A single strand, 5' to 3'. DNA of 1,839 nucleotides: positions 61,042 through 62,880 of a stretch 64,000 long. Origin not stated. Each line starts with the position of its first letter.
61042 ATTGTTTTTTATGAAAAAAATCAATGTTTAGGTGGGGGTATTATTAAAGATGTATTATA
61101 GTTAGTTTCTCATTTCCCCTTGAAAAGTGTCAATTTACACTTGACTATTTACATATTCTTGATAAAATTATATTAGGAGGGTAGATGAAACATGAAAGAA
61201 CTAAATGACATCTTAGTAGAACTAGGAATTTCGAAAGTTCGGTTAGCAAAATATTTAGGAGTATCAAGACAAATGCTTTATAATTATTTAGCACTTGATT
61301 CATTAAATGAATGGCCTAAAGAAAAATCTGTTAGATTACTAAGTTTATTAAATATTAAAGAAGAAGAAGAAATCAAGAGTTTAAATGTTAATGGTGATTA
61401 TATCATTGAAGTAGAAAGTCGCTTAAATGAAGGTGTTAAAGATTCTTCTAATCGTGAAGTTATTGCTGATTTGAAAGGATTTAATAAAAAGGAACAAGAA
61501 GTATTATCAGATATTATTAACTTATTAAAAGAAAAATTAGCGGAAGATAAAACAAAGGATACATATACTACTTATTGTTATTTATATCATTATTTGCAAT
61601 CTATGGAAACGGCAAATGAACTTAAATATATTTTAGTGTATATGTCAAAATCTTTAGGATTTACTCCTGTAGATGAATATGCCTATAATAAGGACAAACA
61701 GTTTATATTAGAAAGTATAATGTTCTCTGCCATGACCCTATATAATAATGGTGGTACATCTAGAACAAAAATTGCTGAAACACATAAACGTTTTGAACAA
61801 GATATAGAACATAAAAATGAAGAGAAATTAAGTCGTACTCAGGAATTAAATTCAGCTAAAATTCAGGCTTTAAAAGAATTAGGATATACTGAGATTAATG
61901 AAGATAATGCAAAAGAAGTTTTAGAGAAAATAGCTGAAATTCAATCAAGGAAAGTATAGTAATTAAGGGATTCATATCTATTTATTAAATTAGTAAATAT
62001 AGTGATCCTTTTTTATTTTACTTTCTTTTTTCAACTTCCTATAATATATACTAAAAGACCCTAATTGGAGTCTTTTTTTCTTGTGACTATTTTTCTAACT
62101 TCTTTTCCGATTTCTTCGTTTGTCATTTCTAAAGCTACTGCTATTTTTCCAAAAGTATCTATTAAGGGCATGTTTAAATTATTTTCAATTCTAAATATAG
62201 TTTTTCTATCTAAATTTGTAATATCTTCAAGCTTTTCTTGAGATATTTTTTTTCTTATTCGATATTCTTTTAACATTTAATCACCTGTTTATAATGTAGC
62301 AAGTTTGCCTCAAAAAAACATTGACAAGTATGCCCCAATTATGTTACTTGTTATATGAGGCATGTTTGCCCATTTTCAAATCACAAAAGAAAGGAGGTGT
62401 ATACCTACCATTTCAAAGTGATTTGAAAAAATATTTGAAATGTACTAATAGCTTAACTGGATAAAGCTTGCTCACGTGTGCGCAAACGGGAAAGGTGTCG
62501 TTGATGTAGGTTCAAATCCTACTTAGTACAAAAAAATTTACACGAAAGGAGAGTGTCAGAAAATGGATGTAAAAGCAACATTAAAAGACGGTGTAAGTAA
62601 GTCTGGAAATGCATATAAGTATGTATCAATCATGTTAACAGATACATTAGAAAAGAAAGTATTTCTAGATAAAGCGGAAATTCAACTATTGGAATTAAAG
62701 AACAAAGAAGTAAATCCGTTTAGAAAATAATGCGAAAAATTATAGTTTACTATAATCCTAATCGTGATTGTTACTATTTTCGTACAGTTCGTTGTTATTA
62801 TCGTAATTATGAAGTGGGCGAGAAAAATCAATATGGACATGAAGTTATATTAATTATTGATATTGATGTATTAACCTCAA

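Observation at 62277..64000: Filamentous-phage (inovirus)-like module in a Gram-positive spore former, cut by the window edge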

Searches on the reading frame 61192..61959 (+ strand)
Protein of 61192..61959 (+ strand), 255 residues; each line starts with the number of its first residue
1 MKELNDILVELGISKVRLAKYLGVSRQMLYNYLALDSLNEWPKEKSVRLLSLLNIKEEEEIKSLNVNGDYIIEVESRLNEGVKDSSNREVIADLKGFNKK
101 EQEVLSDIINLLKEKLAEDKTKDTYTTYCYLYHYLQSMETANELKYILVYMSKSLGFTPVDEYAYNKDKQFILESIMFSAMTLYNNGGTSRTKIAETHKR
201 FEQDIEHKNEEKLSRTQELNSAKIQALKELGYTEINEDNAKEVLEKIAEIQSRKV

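Call 3: search_protein_families(library=pfam, proteins=[window:61192-61959:+], max_evalue=1)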
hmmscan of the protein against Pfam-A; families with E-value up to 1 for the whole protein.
window:61192-61959:+ (255 aa): 10 families
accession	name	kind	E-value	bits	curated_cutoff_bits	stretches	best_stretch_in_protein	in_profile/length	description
PF02796.21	HTH_7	-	8.5e-06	26.2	23.8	1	8-34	17-43/45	Helix-turn-helix domain of resolvase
PF01381.28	HTH_3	-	0.0006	20.2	23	1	7-33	4-30/55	Helix-turn-helix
PF08279.18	HTH_11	-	0.0039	17.5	25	1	17-34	20-37/55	HTH domain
PF16677.11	GP3_package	-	0.0057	17.2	29.4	0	176-235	43-102/105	DNA-packaging protein gp3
PF21447.3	Ppx-GppA_III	-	0.026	14.8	27.3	1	92-124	79-111/177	Ppx/GppA phosphatase, domain III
PF23051.1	DUF7040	-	0.029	15.2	27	1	197-251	10-64/116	Domain of unknown function (DUF7040)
PF18360.6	hnRNP_Q_AcD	-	0.052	14.1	26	0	216-255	21-55/70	Heterogeneous nuclear ribonucleoprotein Q acidic domain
PF13309.12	HTH_22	-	0.052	14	29.6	1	17-33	46-62/63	HTH domain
PF07022.19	Phage_CI_repr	-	0.19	12.5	22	1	10-37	9-37/65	Bacteriophage CI repressor helix-turn-helix domain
PF13551.12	HTH_29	-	0.2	12.2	28.1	0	9-34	8-34/64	Winged helix-turn helix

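Call 4: search_protein_families(library=phrogs, proteins=[window:61192-61959:+], max_evalue=1)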
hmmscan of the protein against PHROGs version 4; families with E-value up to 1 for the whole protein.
window:61192-61959:+ (255 aa): 8 families
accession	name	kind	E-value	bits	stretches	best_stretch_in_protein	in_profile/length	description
phrog_8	-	transcription regulation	0.024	15.1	1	3-218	80-310/346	transcriptional regulator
phrog_4779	-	transcription regulation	0.033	15.7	1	3-40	6-43/98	transcriptional regulator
phrog_33929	-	unknown function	0.076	14.2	0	89-122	27-60/101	-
phrog_125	-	DNA, RNA and nucleotide metabolism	0.097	13.2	1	10-59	177-224/254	DNA invertase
phrog_1468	-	transcription regulation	0.12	13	0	7-29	15-37/67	transcriptional repressor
phrog_664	-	DNA, RNA and nucleotide metabolism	0.17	12.7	1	8-57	96-142/210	DNA binding protein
phrog_3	-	transcription regulation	0.63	10.7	0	2-119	91-203/430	transcriptional repressor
phrog_22178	-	unknown function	0.67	11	1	68-147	20-94/96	-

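Call 27: find_encoding_contigs(protein=window:61192-61959:+, flank=8000, max_places=10)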
Protein window:61192-61959:+ (255 aa): 22 contigs read that carry it; 10 places shown.
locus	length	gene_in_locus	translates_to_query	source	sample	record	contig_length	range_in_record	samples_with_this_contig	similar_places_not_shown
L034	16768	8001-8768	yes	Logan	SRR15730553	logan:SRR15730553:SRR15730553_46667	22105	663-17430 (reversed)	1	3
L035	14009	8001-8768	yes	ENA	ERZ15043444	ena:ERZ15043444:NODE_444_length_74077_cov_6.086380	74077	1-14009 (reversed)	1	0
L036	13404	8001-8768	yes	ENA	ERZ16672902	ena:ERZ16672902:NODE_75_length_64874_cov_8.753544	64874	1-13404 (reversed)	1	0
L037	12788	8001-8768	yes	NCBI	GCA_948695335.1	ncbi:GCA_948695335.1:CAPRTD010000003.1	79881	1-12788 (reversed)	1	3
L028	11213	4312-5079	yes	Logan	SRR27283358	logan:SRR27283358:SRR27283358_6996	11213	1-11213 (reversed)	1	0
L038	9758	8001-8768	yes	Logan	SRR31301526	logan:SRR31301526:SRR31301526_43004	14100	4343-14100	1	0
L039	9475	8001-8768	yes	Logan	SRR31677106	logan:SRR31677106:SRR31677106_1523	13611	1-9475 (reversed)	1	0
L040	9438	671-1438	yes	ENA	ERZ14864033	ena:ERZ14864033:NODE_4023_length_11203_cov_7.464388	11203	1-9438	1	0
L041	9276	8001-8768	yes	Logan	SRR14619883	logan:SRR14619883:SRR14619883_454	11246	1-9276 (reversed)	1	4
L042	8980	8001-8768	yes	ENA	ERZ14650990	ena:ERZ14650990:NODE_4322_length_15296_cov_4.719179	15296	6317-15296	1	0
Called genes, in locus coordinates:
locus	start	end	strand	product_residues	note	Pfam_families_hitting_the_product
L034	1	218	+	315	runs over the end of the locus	PF06144:DNA_pol3_delta, PF21694:DNA_pol3_delta_C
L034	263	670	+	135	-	PF01029:NusB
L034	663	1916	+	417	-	PF13742:tRNA_anti_2, PF01336:tRNA_anti-codon, PF02601:Exonuc_VII_L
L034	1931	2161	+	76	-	PF02609:Exonuc_VII_S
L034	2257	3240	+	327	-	PF13180:PDZ_2, PF17820:PDZ_6 (weak), PF05580:Peptidase_S55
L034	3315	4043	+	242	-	PF20730:YetF_N (weak), PF04239:DUF421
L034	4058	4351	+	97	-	-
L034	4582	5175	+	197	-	PF01944:SpoIIM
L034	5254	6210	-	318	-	-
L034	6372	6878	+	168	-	-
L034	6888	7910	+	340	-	PF00764:Arginosuc_synth (weak), PF03054:tRNA_Me_trans, PF06508:QueC (weak), PF20259:tRNA_Me_trans_M, PF20258:tRNA_Me_trans_C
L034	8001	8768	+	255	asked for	PF02796:HTH_7 (faint)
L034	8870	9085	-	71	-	PF01381:HTH_3, PF12844:HTH_19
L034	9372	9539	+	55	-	-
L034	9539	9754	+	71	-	-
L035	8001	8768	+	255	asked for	PF02796:HTH_7 (faint)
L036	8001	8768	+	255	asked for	PF02796:HTH_7 (faint)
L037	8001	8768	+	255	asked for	PF02796:HTH_7 (faint)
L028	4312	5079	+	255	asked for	PF02796:HTH_7 (faint)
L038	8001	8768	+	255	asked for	PF02796:HTH_7 (faint)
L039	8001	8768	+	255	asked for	PF02796:HTH_7 (faint)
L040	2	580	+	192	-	?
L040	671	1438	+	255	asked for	PF02796:HTH_7 (faint)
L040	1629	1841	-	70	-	PF01381:HTH_3, PF12844:HTH_19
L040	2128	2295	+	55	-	-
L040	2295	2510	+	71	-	-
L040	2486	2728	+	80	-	-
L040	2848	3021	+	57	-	-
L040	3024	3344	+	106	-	-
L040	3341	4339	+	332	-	-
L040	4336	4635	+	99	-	-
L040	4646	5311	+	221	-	-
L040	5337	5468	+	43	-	-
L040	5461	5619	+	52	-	-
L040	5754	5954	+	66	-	-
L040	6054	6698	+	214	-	PF01719:Rep_OBD, PF21861:RepB_C (weak)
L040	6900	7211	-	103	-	PF23343:REP_ORF2-G2P (weak)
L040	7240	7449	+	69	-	PF07561:DUF1540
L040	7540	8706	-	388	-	PF01676:Metalloenzyme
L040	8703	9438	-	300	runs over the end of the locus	PF02899:Phage_int_SAM_1, PF13495:Phage_int_SAM_4 (weak), PF00589:Phage_integrase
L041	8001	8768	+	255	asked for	PF02796:HTH_7 (faint)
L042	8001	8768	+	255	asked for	PF02796:HTH_7 (faint)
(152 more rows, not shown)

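Call 81: search_protein_families(library=ncbifam, proteins=[window:61192-61959:+], max_evalue=0.01)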
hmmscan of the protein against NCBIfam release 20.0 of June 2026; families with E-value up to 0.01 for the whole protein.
window:61192-61959:+ (255 aa): 0 families

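Call 99: search_protein_families(library=phrogs, proteins=[L040:2486-2728:+, L040:2848-3021:+, L040:3024-3344:+, L040:3341-4339:+, L040:4336-4635:+, L040:4646-5311:+, L040:6054-6698:+], max_evalue=0.05)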
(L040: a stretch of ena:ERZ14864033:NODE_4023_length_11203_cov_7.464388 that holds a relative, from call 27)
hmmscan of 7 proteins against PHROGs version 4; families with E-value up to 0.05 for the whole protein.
L040:2486-2728:+ (80 aa): 0 families

L040:2848-3021:+ (57 aa): 0 families

L040:3024-3344:+ (106 aa): 0 families

L040:3341-4339:+ (332 aa): 1 family
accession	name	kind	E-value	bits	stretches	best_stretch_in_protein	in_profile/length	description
phrog_2927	-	DNA, RNA and nucleotide metabolism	0.034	13.6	1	138-241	62-170/710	DNA polymerase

L040:4336-4635:+ (99 aa): 0 families

L040:4646-5311:+ (221 aa): 3 families
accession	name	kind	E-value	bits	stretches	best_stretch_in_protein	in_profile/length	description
phrog_197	-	moron, auxiliary metabolic gene and host takeover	1.8e-08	35.2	1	43-188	28-195/486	Zot-like toxin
phrog_20922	-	head and packaging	7.2e-06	26.1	1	98-160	77-141/318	head morphogenesis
phrog_1250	-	unknown function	0.00023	21.3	1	47-107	110-167/327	unknown function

L040:6054-6698:+ (214 aa): 0 families

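Call 100: search_protein_families(library=pfam, proteins=[L040:2486-2728:+, L040:2848-3021:+, L040:3024-3344:+, L040:3341-4339:+, L040:4336-4635:+, L040:4646-5311:+, L040:6054-6698:+], max_evalue=0.05)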
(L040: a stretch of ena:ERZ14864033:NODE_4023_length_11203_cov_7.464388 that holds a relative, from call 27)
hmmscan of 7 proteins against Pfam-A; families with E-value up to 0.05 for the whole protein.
L040:2486-2728:+ (80 aa): 1 family
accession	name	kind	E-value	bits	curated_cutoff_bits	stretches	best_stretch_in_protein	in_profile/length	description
PF08041.16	PetM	-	0.014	15.4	25.1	1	49-67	8-26/30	PetM family of cytochrome b6f complex subunit 7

L040:2848-3021:+ (57 aa): 0 families

L040:3024-3344:+ (106 aa): 1 family
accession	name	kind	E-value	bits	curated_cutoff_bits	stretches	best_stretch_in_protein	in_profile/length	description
PF11946.13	DUF3463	-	0.042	14.2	31.3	0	11-66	72-128/134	Domain of unknown function (DUF3463)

L040:3341-4339:+ (332 aa): 1 family
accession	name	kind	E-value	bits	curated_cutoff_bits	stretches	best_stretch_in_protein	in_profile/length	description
PF11727.13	ISG65-75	-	0.018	14.8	25.1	1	181-247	90-158/281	Invariant surface glycoprotein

L040:4336-4635:+ (99 aa): 1 family
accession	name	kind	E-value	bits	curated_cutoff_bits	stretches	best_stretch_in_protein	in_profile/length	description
PF11098.13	Chlorosome_CsmC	-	0.02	15.4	26.3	1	34-64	35-65/139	Chlorosome envelope protein C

L040:4646-5311:+ (221 aa): 2 families
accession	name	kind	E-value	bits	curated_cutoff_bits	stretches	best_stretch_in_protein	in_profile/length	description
PF05707.18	Zot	-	0.0004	20.3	20.3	0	98-179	81-166/197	Zonular occludens toxin (Zot)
PF00004.35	AAA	-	0.0011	19.9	21.2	1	45-158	2-126/131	ATPase family associated with various cellular activities (AAA)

L040:6054-6698:+ (214 aa): 2 families
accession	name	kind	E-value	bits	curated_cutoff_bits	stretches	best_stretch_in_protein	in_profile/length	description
PF01719.23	Rep_OBD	-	1.1e-37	129.3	24.6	1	2-116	5-120/121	Plasmid replication protein, origin binding domain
PF21861.2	RepB_C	-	2.9e-06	27.6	27.3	1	128-180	5-57/58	Replication protein RepB, C-terminal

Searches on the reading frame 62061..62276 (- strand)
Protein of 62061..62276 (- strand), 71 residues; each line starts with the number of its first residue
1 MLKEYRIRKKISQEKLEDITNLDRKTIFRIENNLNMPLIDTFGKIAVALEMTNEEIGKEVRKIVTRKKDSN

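Call 3: search_protein_families(library=pfam, proteins=[window:62061-62276:-], max_evalue=1)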
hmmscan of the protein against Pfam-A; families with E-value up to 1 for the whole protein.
window:62061-62276:- (71 aa): 6 families
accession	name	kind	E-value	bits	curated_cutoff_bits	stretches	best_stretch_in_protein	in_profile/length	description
PF01381.28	HTH_3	-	4.6e-10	39.8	23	1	2-50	1-49/55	Helix-turn-helix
PF12844.13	HTH_19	-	9.6e-08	32.3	30.2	1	1-51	3-53/64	Helix-turn-helix domain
PF13443.12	HTH_26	-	0.00092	19.9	22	1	2-56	2-57/63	Cro/C1-type HTH DNA-binding domain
PF13413.12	HTH_25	-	0.003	17.8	24.6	1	1-33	1-33/62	Helix-turn-helix domain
PF24101.1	eWH_GTF3C1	-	0.026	14.7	30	1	3-35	25-56/110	GTF3C1, extended winged-helix domain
PF13560.12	HTH_31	-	0.034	14.9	27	1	2-55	6-60/64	Helix-turn-helix domain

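Call 4: search_protein_families(library=phrogs, proteins=[window:62061-62276:-], max_evalue=1)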
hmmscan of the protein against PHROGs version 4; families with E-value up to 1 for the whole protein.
window:62061-62276:- (71 aa): 11 families
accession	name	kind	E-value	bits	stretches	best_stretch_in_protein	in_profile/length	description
phrog_3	-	transcription regulation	1.8e-06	29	1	2-62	93-153/430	transcriptional repressor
phrog_4031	-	unknown function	0.00013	21.6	1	1-62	522-584/626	-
phrog_1373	-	transcription regulation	0.00016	22.7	1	1-52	67-118/166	transcriptional regulator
phrog_8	-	transcription regulation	0.00017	22.2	1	2-49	81-128/346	transcriptional regulator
phrog_4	-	transcription regulation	0.00077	19.5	1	2-55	141-190/400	transcriptional repressor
phrog_2439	-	transcription regulation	0.0044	17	1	1-52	11-62/367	transcriptional regulator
phrog_5823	-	transcription regulation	0.0048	17.1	1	2-55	11-65/404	transcriptional regulator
phrog_2967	-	transcription regulation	0.012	16.2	1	2-67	15-78/225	transcriptional regulator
phrog_28294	-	unknown function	0.056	14.8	1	2-42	3-42/79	-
phrog_6425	-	unknown function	0.065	14.5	1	6-34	68-96/99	-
phrog_29047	-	unknown function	0.076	13.9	1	7-59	101-153/159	-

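Call 81: search_protein_families(library=ncbifam, proteins=[window:62061-62276:-], max_evalue=0.01)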
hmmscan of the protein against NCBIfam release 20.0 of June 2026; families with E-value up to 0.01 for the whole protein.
window:62061-62276:- (71 aa): 2 families
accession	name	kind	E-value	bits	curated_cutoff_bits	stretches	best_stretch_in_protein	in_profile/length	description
NF041951.1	phage_RstR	subfamily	3.2e-06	27.4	80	1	2-56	7-61/108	RstR family transcriptional repressor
NF003162.0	PRK04140.1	equivalog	0.0011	18.1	263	1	2-60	131-186/317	transcriptional regulator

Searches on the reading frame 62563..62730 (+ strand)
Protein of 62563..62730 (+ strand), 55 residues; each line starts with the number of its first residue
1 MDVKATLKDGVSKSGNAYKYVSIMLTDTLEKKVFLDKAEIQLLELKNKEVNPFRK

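Call 3: search_protein_families(library=pfam, proteins=[window:62563-62730:+], max_evalue=1)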
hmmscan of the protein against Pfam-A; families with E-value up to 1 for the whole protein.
window:62563-62730:+ (55 aa): 0 families

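Call 4: search_protein_families(library=phrogs, proteins=[window:62563-62730:+], max_evalue=1)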
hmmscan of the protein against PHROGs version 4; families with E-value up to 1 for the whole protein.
window:62563-62730:+ (55 aa): 1 family
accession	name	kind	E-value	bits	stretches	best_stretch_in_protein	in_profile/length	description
phrog_21245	-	unknown function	0.25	12.4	1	1-31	21-51/65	-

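Call 80: find_homologous_proteins(query=window:62563-62730:+, max_evalue=0.001)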
Query window:62563-62730:+ (55 aa): 17 proteins with E <= 0.001 among 17 candidates.
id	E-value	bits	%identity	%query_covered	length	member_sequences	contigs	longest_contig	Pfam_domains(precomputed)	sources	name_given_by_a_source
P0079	2.5e-25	103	95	100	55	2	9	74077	-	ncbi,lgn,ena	-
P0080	7.2e-25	102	95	100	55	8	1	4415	-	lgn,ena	-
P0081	5.2e-24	99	91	100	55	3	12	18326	-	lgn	-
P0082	3.2e-21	90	84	100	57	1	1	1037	-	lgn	-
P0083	9.4e-20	86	75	100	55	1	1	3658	-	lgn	-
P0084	1.5e-19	85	76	100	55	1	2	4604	-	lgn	-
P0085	3.2e-19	84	76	100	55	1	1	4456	-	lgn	-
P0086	8.9e-19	83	81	96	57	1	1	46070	-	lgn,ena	-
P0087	9.2e-19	83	81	96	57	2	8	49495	-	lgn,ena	-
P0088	6.4e-18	80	74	96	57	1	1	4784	-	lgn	-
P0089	6.6e-18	80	73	100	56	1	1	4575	-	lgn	-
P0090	2.0e-17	79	73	100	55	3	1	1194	-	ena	-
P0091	2.1e-17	79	73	100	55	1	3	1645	-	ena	-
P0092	4.0e-17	78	73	100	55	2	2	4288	-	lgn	-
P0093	5.2e-17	77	73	100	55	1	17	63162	-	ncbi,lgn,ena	-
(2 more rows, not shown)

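Call 92: predict_structure(alignment_id=A7)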
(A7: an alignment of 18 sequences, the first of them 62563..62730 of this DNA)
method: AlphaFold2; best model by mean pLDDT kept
length: 55 residues; sequences in the alignment: 18
mean_pLDDT: 79.9   pTM: 0.53
mean pLDDT of the five models: 79.9, 77.8, 76.6, 76.4, 74.4
residues with pLDDT >= 90: 3; 70-90: 40; 50-70: 11; < 50: 1
segments of 3 or more residues with pLDDT < 50: none
pLDDT, mean of each block of 10 residues (from residue 1): 79 89 85 86 72 58
secondary structure, 60 per line:
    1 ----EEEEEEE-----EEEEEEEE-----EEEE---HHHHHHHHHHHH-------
elements in order: E5-11 E17-24 E30-33 H37-48

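Call 96: fold_search(model_id=the predicted structure, library=pdb)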
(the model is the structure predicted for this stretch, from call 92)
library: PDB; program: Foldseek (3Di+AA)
matches with E <= 10: 653; with E <= 0.001: 0
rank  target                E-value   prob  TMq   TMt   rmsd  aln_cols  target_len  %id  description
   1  1ae2                  3.7e-01  0.38  0.30  0.21   7.0        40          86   25  MUTANT L32R OF GENE V PROTEIN (SINGLE-STRANDED DNA BINDING PROTEIN) (released 1997-09-04)
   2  6yef_0                5.1e-01  0.20  0.28  0.34  13.8        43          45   12  70S initiation complex with assigned rRNA modifications from Staphylococcus aureus (released 2021-01-27)
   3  8t9s                  5.5e-01  0.13  0.26  0.18  10.8        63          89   25  Structure of gp82 from mycobacteriophage Phaedrus (released 2024-12-18)
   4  1gkh                  5.8e-01  0.25  0.29  0.21   6.9        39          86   26  MUTANT K69H OF GENE V PROTEIN (SINGLE-STRANDED DNA BINDING PROTEIN) (released 1997-09-04)
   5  1vqe                  6.2e-01  0.23  0.28  0.19   7.2        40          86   28  GENE V PROTEIN MUTANT WITH VAL 35 REPLACED BY ILE 35 AND ILE 47 REPLACED BY MET 47 (V35I, I47M) (released 1997-02-12)
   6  1vqa                  6.6e-01  0.28  0.31  0.22   6.2        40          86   25  GENE V PROTEIN MUTANT WITH VAL 35 REPLACED BY ALA 35 AND ILE 47 REPLACED BY LEU 47 (V35A, I47L) (released 1997-02-12)
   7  1vqh                  6.6e-01  0.23  0.28  0.19   7.2        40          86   25  GENE V PROTEIN MUTANT WITH ILE 47 REPLACED BY MET 47 (I47M) (released 1997-02-12)
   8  1vqf                  6.6e-01  0.21  0.28  0.19   7.2        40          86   30  GENE V PROTEIN MUTANT WITH VAL 35 REPLACED BY ILE 35 AND ILE 47 REPLACED BY VAL 47 (V35I, I47V) (released 1997-02-12)
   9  1vqi                  7.1e-01  0.21  0.28  0.19   7.2        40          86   28  GENE V PROTEIN MUTANT WITH ILE 47 REPLACED BY VAL 47 (I47V) (released 1997-02-12)
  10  1vqj                  7.1e-01  0.21  0.28  0.19   7.2        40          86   28  GENE V PROTEIN MUTANT WITH VAL 35 REPLACED BY ILE 35 (V35I) (released 1997-02-12)
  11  1vqb                  7.5e-01  0.21  0.28  0.19   7.2        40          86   25  GENE V PROTEIN (SINGLE-STRANDED DNA BINDING PROTEIN) (released 1997-02-12)
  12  1vqd                  7.5e-01  0.21  0.28  0.19   7.2        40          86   28  GENE V PROTEIN MUTANT WITH VAL 35 REPLACED BY ILE 35 AND ILE 47 REPLACED BY LEU 47 (V35I, I47L) (released 1997-02-12)
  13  1vqc                  8.0e-01  0.20  0.27  0.19   8.0        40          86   28  GENE V PROTEIN MUTANT WITH VAL 35 REPLACED BY ILE 35 AND ILE 47 REPLACED BY PHE 47 (V35I, I47F) (released 1997-02-12)
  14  1vqg                  8.0e-01  0.20  0.28  0.19   7.2        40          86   25  GENE V PROTEIN MUTANT WITH ILE 47 REPLACED BY LEU 47 (I47L) (released 1997-02-12)
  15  1j9j_A                8.0e-01  0.11  0.24  0.07  14.3        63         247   16  CRYSTAL STRUCTURE ANALYSIS OF SURE PROTEIN FROM T.MARITIMA (released 2001-09-12)
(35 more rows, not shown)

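Call 98: search_solved_structures(query=A7, max_evalue=10, show_alignments=2)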
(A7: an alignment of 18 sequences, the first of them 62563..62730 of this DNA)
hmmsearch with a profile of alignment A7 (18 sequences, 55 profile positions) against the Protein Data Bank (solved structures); distinct sequences matched with E-value up to 10: 1.
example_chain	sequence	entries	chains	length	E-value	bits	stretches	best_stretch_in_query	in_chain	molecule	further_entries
7mjr_A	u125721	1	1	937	0.19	14.7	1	5-43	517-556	Vip4Da1 protein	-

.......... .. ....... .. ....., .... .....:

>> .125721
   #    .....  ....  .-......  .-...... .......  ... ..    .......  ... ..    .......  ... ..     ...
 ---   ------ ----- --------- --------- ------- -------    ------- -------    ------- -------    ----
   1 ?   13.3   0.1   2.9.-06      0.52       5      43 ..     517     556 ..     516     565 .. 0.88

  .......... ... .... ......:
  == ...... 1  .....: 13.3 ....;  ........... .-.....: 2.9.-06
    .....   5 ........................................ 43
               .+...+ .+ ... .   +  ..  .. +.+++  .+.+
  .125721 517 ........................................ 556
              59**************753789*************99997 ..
